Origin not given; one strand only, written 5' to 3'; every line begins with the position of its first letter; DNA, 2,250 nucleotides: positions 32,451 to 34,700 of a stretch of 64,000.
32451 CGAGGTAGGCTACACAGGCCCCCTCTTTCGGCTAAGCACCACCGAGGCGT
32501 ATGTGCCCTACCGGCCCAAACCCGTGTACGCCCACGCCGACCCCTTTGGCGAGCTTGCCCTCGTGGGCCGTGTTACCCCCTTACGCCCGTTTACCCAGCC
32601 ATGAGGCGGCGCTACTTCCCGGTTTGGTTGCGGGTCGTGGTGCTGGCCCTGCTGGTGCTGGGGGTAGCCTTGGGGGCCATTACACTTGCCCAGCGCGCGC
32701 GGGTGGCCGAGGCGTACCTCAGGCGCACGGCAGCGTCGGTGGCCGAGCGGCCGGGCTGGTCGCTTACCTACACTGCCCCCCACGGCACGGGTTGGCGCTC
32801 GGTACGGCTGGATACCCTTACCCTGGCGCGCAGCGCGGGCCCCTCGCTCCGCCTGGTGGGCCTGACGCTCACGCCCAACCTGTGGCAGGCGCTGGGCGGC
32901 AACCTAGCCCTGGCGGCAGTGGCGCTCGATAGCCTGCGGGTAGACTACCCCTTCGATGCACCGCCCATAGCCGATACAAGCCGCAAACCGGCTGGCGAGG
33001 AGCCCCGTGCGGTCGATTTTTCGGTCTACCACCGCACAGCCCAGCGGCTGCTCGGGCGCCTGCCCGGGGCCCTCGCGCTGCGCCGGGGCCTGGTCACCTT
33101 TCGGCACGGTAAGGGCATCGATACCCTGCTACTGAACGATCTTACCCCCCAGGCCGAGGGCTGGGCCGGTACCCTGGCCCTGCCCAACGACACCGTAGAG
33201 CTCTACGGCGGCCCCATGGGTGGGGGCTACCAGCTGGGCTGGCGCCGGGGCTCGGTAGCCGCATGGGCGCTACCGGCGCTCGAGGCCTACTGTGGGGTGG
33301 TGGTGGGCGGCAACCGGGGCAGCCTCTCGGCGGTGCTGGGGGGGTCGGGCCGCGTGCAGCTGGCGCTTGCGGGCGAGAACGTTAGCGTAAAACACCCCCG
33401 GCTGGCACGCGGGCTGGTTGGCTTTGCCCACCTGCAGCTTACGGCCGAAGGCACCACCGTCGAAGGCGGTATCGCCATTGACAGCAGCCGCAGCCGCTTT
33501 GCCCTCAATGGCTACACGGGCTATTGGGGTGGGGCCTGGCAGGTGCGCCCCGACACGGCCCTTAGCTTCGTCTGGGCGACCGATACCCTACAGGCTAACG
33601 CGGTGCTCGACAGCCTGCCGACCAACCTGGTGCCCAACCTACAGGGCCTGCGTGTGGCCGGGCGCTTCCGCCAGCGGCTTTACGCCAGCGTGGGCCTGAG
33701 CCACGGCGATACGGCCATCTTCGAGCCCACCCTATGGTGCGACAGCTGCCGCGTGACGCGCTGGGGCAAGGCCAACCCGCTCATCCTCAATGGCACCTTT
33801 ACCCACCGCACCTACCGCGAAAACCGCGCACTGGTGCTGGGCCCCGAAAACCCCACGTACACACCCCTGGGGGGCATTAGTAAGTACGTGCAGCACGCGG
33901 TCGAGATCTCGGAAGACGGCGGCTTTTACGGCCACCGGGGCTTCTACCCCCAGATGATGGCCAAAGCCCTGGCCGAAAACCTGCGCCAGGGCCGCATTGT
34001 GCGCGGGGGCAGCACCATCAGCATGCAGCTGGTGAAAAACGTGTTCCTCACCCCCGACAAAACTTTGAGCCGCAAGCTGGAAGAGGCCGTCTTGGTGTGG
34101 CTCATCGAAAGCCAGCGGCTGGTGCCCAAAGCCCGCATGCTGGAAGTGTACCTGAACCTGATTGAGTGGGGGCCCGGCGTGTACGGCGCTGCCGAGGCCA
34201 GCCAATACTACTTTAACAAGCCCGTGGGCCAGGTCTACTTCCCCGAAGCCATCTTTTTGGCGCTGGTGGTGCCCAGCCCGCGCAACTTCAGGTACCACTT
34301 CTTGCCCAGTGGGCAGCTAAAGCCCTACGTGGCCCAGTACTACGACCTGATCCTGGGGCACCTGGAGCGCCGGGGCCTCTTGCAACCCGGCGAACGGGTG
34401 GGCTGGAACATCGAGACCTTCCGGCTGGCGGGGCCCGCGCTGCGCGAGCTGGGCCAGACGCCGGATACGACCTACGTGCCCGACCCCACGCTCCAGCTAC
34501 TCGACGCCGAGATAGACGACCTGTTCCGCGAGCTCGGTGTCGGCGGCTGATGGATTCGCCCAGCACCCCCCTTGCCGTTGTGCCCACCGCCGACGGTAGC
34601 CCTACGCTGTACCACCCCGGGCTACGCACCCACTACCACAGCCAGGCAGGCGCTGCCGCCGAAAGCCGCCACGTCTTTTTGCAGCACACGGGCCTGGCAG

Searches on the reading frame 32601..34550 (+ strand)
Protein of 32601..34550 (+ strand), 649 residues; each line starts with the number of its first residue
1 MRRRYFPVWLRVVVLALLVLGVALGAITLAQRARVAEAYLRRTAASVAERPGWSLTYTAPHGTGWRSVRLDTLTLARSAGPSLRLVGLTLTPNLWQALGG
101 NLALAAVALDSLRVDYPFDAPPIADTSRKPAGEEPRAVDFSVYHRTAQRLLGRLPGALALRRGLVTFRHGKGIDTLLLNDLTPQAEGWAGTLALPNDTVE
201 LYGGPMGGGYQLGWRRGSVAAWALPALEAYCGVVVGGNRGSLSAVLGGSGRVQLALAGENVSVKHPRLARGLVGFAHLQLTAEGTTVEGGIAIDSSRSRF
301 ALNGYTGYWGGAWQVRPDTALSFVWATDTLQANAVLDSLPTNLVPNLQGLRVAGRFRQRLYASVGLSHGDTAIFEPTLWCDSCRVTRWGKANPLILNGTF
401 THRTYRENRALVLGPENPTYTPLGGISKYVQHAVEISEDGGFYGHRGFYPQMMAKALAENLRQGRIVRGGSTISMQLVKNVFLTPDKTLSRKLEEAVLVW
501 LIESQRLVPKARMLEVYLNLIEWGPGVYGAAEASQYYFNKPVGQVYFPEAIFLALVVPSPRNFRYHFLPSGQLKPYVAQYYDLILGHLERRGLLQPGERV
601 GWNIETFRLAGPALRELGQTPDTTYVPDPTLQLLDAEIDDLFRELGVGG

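Call 51: search_protein_families(library=pfam, proteins=[window:32601-34550:+], max_evalue=0.01)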
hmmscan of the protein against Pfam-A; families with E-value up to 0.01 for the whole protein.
window:32601-34550:+ (649 aa): 1 family
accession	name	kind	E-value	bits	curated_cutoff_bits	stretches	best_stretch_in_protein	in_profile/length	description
PF00912.28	Transgly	-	2.8e-42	144.6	27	1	415-564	11-158/178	Transglycosylase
